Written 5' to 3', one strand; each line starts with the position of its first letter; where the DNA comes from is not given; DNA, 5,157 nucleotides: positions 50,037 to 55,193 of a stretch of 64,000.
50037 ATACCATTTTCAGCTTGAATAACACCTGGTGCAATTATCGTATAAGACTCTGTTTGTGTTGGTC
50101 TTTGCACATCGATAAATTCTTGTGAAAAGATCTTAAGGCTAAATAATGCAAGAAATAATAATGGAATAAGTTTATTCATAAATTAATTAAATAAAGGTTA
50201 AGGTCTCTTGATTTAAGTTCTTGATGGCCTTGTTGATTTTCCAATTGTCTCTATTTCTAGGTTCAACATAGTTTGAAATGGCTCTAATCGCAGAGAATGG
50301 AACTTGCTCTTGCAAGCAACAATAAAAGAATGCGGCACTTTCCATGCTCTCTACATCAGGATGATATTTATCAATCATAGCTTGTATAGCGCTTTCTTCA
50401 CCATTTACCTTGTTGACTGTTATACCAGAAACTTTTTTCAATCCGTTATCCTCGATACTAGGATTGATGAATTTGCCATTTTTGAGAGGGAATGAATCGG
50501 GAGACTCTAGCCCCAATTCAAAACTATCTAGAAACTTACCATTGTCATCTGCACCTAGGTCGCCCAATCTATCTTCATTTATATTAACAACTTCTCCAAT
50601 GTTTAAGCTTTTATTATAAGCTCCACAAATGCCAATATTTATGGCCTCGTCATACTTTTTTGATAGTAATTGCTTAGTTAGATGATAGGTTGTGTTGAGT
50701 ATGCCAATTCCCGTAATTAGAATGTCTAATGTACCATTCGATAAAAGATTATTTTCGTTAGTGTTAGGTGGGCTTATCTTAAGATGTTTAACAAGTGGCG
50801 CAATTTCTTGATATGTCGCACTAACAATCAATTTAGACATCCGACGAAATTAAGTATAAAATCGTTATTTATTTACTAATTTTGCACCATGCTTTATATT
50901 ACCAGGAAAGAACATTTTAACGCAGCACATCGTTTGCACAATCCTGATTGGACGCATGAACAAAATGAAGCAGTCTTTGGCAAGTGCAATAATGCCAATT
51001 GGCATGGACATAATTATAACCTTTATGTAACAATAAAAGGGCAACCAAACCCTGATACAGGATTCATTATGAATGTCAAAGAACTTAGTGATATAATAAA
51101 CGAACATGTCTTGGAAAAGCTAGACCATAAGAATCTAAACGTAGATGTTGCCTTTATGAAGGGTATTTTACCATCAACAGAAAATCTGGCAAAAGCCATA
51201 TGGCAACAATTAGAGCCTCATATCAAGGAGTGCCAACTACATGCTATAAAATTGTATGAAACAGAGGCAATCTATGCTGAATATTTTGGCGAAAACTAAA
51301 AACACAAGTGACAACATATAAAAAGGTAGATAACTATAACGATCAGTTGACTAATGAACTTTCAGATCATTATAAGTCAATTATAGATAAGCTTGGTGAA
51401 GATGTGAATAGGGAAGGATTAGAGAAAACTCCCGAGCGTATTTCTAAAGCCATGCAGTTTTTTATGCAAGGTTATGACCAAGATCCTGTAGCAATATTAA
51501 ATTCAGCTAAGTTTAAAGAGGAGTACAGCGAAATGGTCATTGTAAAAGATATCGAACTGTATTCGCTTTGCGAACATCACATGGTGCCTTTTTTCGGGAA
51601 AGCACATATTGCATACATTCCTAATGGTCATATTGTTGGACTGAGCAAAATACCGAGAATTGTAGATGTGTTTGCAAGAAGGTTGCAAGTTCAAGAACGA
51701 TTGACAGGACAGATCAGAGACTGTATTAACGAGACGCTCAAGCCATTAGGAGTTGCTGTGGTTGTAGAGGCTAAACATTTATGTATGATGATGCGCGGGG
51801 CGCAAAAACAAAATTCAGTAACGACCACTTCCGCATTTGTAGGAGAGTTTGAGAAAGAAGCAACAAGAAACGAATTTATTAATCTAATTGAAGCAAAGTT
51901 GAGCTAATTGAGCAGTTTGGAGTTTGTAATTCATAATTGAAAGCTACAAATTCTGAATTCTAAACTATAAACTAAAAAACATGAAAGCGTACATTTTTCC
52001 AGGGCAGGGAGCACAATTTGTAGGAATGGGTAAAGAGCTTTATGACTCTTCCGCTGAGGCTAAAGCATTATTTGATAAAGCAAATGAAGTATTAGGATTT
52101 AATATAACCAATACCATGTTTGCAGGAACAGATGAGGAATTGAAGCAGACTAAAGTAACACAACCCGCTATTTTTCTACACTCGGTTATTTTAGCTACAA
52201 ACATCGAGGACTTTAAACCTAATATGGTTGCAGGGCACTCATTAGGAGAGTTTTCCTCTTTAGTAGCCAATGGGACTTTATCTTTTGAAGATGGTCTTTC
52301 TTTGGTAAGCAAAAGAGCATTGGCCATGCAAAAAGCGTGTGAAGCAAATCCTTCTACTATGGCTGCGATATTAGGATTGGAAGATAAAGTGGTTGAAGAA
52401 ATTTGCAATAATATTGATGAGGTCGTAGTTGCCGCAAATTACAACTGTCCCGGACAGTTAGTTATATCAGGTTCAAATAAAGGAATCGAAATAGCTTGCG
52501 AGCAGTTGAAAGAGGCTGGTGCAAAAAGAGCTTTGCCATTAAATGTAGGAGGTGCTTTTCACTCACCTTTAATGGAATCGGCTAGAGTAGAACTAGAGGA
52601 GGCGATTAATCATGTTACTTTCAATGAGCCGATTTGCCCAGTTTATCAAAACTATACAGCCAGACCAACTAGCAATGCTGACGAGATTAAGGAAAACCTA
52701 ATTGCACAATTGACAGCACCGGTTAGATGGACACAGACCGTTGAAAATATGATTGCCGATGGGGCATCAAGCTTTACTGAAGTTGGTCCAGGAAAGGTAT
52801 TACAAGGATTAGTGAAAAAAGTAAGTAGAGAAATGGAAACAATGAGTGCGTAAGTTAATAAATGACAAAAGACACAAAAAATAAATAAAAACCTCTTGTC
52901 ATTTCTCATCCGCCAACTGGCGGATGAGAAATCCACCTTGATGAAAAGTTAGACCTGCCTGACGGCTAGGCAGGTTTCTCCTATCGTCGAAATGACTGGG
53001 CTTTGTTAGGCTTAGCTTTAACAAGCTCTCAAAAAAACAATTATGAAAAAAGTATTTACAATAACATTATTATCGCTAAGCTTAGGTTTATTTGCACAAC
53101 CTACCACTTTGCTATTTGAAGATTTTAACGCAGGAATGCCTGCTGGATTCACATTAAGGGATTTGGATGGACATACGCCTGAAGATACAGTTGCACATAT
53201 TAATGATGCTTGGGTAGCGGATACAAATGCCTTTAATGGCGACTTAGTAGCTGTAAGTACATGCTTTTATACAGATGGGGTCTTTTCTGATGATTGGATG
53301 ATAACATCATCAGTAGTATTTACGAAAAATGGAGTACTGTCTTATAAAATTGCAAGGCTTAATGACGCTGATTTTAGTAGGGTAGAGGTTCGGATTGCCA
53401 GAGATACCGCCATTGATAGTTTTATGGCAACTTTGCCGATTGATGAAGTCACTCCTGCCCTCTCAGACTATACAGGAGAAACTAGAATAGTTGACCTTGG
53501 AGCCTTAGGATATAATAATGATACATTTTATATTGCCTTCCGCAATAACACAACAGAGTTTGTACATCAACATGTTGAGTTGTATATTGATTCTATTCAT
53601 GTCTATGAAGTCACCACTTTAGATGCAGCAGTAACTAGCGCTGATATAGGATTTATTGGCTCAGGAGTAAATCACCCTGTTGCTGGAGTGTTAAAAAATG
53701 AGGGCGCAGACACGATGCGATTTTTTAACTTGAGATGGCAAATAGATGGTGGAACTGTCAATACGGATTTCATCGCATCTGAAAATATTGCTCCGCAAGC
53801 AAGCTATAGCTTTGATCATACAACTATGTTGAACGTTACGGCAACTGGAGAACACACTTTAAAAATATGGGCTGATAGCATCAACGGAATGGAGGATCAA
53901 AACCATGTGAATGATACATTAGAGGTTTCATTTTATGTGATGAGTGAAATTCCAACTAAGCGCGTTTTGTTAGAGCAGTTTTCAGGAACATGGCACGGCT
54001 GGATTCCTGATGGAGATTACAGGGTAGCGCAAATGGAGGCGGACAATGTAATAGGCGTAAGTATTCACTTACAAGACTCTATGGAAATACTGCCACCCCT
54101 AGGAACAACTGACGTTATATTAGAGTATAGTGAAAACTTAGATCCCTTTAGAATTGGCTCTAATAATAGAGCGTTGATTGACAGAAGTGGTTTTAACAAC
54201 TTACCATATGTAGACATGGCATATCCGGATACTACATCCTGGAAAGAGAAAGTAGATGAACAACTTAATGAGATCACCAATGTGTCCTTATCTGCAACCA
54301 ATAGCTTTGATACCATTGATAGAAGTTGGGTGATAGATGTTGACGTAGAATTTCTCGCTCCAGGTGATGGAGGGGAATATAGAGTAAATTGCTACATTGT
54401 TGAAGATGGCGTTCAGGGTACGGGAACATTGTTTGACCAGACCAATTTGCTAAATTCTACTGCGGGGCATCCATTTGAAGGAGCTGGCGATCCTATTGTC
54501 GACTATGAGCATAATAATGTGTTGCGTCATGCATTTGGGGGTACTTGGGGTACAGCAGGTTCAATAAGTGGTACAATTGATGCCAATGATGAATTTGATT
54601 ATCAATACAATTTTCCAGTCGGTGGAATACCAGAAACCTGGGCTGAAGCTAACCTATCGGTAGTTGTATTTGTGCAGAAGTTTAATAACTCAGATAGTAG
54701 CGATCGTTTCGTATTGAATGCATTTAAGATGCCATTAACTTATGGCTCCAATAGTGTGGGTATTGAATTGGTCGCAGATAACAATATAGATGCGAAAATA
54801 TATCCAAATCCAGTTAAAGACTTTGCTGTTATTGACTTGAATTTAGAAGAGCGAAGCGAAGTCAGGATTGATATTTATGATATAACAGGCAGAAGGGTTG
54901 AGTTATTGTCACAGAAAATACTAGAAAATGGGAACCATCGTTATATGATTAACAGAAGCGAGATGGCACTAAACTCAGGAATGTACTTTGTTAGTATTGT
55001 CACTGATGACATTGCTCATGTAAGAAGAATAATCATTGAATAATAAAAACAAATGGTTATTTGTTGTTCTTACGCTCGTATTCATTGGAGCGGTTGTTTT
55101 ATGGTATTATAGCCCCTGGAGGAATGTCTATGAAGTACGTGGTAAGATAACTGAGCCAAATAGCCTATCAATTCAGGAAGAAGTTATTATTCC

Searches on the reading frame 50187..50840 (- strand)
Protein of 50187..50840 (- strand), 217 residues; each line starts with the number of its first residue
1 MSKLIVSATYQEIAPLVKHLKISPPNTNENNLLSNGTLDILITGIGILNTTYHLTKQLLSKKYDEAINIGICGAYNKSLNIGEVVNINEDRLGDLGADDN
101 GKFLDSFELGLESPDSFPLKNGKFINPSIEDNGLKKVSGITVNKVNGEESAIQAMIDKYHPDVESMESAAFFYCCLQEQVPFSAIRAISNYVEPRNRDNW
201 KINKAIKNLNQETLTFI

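Call 39: search_protein_families(library=pfam, proteins=[window:50187-50840:-], max_evalue=0.001)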
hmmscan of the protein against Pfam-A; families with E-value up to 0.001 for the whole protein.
window:50187-50840:- (217 aa): 1 family
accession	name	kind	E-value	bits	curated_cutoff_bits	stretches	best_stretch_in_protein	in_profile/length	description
PF01048.26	PNP_UDP_1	-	2.7e-14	53.6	25.1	1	5-210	4-218/233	Phosphorylase superfamily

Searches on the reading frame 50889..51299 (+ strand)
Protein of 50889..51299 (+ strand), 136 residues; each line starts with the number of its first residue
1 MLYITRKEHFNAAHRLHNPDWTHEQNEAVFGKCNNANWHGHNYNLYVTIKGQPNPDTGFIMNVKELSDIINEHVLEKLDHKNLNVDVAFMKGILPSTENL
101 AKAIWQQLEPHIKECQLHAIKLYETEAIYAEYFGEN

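Call 39: search_protein_families(library=pfam, proteins=[window:50889-51299:+], max_evalue=0.001)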
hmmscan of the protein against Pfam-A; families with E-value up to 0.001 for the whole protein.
window:50889-51299:+ (136 aa): 1 family
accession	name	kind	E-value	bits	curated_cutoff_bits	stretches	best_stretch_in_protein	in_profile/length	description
PF01242.24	PTPS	-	9.2e-36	122.9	22.4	1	3-134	1-120/121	6-pyruvoyl tetrahydropterin synthase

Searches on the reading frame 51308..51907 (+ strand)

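Call 39: search_protein_families(library=pfam, proteins=[window:51308-51907:+], max_evalue=0.001)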
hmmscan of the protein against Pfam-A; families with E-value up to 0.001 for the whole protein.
window:51308-51907:+ (199 aa): 2 families
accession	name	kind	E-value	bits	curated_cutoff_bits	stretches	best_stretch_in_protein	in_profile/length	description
PF01227.27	GTP_cyclohydroI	-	1.9e-75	252.6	27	1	20-194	3-178/179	GTP cyclohydrolase I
PF14489.11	QueF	-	0.00041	20.9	27.3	0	94-152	1-59/81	QueF-like protein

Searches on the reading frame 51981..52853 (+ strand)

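Call 39: search_protein_families(library=pfam, proteins=[window:51981-52853:+], max_evalue=0.001)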
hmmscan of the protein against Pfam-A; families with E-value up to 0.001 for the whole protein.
window:51981-52853:+ (290 aa): 1 family
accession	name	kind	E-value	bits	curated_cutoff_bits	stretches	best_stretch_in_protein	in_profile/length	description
PF00698.26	Acyl_transf_1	-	1.1e-38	134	32.7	1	4-287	2-284/319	Acyl transferase domain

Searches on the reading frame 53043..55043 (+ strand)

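Call 6: search_protein_families(library=pfam, proteins=[window:53043-55043:+], max_evalue=0.00001)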
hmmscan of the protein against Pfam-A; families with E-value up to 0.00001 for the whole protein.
window:53043-55043:+ (666 aa): 2 families
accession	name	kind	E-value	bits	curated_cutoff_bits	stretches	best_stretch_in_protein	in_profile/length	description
PF11551.14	Omp28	-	2.7e-19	70.1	34.9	1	396-564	28-166/171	Outer membrane protein Omp28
PF18962.6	Por_Secre_tail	-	1.9e-13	50.9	27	1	586-665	1-75/75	Secretion system C-terminal sorting domain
